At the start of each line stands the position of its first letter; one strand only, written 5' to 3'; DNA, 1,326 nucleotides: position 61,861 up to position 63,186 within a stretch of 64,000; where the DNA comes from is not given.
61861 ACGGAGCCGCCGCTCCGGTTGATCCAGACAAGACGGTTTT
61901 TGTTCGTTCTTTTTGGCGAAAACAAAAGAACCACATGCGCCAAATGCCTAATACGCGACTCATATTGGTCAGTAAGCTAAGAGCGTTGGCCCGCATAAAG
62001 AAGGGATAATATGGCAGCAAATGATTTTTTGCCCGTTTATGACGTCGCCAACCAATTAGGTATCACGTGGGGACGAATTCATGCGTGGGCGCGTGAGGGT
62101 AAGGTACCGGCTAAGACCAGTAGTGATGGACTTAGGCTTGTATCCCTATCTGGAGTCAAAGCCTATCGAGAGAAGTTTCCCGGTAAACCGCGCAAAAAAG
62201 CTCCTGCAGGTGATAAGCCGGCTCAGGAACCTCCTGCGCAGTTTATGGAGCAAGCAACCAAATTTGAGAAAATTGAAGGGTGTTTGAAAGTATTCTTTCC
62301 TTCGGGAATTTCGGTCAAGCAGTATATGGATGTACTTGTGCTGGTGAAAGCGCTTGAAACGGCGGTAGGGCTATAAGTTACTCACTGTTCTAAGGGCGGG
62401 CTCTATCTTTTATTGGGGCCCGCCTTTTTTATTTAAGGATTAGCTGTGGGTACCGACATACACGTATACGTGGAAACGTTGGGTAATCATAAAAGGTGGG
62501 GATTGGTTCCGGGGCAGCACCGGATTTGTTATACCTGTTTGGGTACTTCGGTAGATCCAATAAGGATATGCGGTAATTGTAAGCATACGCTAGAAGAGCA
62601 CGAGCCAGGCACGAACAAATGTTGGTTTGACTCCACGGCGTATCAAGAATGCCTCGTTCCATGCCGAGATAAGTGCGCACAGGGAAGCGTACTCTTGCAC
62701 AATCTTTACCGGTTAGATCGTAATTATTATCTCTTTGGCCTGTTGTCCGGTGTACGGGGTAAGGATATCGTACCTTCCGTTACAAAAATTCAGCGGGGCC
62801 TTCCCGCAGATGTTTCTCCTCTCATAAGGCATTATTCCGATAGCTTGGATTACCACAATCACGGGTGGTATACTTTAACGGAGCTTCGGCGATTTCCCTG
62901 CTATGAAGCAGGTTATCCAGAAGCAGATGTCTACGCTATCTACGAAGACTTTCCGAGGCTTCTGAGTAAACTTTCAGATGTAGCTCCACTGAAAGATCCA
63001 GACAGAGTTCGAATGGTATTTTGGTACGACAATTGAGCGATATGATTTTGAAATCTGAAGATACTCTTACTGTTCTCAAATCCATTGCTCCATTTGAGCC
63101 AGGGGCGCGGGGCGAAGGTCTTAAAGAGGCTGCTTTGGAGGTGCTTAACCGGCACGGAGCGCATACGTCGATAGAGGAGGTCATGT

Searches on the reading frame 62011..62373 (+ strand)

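Call 19: search_protein_families(library=phrogs, proteins=[window:62011-62373:+], max_evalue=0.001)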
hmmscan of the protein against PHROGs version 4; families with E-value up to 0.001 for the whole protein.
window:62011-62373:+ (121 aa): 1 family
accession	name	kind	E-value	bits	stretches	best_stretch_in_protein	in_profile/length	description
phrog_66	-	integration and excision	4.8e-05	24.2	1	4-81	91-168/412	excisionase and transcriptional regulator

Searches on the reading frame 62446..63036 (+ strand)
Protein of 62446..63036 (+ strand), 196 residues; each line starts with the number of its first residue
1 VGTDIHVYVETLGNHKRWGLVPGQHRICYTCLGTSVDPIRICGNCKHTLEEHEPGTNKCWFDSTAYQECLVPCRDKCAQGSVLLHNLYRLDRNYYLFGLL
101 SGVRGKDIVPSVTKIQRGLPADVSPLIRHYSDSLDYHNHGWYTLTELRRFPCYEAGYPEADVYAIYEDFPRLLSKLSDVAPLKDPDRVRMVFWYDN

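Call 19: search_protein_families(library=phrogs, proteins=[window:62446-63033:+], max_evalue=0.001)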
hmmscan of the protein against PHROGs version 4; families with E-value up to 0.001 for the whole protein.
window:62446-63033:+ (196 aa): 1 family
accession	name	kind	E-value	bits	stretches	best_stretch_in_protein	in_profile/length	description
phrog_10141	-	unknown function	9.3e-18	66.1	1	1-150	1-108/212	-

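Call 60: find_encoding_contigs(protein=window:62446-63036:+, flank=10000, max_places=3)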
Protein window:62446-63036:+ (196 aa): 1 contig read that carries it; 1 place shown.
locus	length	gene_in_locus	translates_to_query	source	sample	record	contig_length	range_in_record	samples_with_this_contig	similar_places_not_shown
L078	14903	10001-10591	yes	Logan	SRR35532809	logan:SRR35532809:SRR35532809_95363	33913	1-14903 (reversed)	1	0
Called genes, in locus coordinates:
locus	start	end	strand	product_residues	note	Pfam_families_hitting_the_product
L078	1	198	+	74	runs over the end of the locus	-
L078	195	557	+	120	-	-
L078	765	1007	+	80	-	-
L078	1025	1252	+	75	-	-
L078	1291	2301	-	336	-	-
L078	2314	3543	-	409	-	-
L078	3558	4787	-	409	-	-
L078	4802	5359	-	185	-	-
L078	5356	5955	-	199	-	-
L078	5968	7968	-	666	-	PF13229:Beta_helix (weak)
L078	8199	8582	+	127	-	-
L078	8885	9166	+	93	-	-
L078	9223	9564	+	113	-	-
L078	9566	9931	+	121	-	-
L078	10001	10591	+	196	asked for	-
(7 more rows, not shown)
